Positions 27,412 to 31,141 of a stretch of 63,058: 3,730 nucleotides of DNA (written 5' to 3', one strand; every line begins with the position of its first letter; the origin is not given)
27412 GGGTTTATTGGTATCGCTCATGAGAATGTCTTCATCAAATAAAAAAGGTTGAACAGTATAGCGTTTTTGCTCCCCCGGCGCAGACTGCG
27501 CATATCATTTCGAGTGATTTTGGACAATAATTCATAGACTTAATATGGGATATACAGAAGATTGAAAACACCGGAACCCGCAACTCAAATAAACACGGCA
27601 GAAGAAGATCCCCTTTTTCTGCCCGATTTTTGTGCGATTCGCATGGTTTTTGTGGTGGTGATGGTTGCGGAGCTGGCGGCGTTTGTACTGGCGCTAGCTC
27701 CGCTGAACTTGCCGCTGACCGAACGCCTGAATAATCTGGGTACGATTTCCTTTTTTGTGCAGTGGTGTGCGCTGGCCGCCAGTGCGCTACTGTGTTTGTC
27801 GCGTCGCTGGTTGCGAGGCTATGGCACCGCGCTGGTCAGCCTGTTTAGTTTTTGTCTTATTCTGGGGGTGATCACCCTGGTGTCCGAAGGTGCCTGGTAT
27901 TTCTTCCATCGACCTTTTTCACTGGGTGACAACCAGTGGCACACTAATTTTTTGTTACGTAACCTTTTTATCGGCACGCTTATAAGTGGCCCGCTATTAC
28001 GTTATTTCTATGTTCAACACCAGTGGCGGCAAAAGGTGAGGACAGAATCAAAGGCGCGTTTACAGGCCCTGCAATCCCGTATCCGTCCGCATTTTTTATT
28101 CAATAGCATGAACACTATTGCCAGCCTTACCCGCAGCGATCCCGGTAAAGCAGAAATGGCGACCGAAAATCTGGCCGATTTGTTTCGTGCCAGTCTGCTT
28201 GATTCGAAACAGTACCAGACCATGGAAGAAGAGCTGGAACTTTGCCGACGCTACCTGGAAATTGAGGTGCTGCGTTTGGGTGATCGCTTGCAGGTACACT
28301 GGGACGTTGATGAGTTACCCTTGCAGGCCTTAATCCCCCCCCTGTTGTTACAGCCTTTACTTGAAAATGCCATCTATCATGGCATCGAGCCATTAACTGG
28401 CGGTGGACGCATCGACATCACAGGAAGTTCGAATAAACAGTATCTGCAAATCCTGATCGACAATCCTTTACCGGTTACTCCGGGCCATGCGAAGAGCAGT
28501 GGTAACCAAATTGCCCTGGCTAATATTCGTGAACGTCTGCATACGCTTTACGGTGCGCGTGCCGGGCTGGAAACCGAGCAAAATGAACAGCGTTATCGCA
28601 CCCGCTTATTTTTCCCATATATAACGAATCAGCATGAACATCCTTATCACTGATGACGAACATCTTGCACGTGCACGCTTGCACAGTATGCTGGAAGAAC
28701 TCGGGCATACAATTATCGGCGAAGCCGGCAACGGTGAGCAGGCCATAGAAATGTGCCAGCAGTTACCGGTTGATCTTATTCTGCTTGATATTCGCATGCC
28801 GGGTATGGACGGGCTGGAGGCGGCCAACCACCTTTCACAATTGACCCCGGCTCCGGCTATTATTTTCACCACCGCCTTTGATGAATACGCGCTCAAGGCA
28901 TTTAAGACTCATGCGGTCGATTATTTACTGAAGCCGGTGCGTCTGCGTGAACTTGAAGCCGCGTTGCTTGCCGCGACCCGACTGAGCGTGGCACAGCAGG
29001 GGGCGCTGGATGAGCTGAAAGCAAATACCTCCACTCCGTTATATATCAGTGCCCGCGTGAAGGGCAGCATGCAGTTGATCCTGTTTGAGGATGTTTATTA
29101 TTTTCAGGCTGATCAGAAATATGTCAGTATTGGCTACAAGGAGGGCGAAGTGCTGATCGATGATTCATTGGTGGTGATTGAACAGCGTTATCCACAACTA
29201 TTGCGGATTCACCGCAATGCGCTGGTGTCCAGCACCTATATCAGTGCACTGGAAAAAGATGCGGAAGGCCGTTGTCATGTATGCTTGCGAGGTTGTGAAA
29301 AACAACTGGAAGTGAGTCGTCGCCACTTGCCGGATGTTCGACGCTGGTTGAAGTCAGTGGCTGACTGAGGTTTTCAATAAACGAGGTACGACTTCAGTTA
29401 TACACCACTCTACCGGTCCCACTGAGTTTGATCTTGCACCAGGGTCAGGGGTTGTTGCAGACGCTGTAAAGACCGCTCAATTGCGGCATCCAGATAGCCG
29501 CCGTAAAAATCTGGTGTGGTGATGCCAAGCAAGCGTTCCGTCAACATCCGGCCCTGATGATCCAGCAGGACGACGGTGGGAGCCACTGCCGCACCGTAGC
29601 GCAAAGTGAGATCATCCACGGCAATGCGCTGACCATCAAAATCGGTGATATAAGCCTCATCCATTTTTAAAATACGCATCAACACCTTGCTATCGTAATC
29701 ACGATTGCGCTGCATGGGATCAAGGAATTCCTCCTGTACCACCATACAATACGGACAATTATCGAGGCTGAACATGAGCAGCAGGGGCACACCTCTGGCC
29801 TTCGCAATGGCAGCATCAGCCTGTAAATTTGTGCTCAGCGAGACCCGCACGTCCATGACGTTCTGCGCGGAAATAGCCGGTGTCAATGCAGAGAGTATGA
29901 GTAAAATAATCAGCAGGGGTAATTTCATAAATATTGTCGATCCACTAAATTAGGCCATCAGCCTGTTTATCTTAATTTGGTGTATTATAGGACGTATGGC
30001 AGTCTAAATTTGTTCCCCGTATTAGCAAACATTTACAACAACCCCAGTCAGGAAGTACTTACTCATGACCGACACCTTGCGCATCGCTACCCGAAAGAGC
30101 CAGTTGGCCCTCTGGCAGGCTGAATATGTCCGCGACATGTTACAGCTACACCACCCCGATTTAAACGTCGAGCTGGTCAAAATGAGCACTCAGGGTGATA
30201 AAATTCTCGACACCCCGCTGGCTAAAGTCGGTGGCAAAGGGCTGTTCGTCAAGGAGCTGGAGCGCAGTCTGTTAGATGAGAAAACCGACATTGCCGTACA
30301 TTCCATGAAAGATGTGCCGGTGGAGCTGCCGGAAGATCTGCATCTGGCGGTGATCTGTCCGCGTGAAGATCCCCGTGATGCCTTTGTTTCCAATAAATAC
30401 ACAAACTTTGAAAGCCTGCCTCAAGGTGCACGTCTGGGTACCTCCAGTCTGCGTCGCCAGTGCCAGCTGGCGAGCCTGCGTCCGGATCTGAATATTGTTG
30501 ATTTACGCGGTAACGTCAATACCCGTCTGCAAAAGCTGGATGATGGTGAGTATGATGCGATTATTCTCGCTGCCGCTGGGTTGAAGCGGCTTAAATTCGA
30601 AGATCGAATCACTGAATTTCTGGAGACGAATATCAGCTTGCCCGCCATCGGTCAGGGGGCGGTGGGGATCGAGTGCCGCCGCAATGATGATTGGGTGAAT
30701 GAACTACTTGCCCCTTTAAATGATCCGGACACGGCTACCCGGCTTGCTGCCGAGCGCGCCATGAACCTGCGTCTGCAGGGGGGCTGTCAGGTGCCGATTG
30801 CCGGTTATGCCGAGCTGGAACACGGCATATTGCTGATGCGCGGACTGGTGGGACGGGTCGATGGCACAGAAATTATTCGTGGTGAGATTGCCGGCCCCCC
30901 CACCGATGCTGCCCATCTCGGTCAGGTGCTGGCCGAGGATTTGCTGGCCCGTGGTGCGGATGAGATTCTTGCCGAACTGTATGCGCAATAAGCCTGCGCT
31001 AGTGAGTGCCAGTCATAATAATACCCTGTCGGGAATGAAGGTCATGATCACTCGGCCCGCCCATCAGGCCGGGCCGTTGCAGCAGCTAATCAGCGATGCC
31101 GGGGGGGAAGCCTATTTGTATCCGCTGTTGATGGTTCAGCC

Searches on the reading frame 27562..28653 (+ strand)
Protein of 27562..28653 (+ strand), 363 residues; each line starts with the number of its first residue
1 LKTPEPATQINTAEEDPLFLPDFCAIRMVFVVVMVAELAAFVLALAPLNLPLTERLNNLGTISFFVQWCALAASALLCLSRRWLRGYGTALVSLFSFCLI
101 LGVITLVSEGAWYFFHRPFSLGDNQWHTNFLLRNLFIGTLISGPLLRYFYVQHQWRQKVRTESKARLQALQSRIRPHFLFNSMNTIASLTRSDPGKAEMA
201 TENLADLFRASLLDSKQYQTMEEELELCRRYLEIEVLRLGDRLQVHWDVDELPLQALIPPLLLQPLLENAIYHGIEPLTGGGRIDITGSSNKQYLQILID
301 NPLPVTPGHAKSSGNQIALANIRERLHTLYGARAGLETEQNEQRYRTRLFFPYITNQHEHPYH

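Call 76: search_protein_families(library=pfam, proteins=[window:27562-28653:+], max_evalue=0.00001)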
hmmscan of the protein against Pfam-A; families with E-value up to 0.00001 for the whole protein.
window:27562-28653:+ (363 aa): 1 family
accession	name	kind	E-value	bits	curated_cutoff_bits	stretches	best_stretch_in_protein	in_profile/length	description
PF06580.19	His_kinase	-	5.8e-24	84.6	25.2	1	165-243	1-81/81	Histidine kinase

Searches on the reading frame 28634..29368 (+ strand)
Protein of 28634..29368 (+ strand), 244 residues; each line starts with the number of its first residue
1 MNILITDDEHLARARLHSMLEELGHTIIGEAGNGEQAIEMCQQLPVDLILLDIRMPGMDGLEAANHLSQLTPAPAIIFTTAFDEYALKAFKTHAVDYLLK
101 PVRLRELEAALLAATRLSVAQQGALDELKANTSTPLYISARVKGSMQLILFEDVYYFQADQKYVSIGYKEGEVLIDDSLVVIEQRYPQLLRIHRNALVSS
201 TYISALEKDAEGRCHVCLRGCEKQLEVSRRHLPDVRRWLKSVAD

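Call 76: search_protein_families(library=pfam, proteins=[window:28634-29368:+], max_evalue=0.00001)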
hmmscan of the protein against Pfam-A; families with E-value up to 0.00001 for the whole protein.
window:28634-29368:+ (244 aa): 2 families
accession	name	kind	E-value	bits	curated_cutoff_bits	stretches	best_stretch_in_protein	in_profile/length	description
PF00072.30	Response_reg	-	3.9e-28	98.3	30.2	1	3-111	1-110/111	Response regulator receiver domain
PF04397.21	LytTR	-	3.5e-19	69.3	22.6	1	146-239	3-97/98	LytTr DNA-binding domain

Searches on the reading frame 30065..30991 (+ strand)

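Call 76: search_protein_families(library=pfam, proteins=[window:30065-30991:+], max_evalue=0.00001)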
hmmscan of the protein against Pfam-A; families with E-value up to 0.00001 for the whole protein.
window:30065-30991:+ (308 aa): 2 families
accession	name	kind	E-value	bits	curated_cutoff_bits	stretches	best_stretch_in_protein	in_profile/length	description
PF01379.25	Porphobil_deam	-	4.1e-90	301.3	22.1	1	5-212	1-206/207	Porphobilinogen deaminase, dipyromethane cofactor binding domain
PF03900.20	Porphobil_deamC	-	9.6e-19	68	26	1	226-294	3-73/74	Porphobilinogen deaminase, C-terminal domain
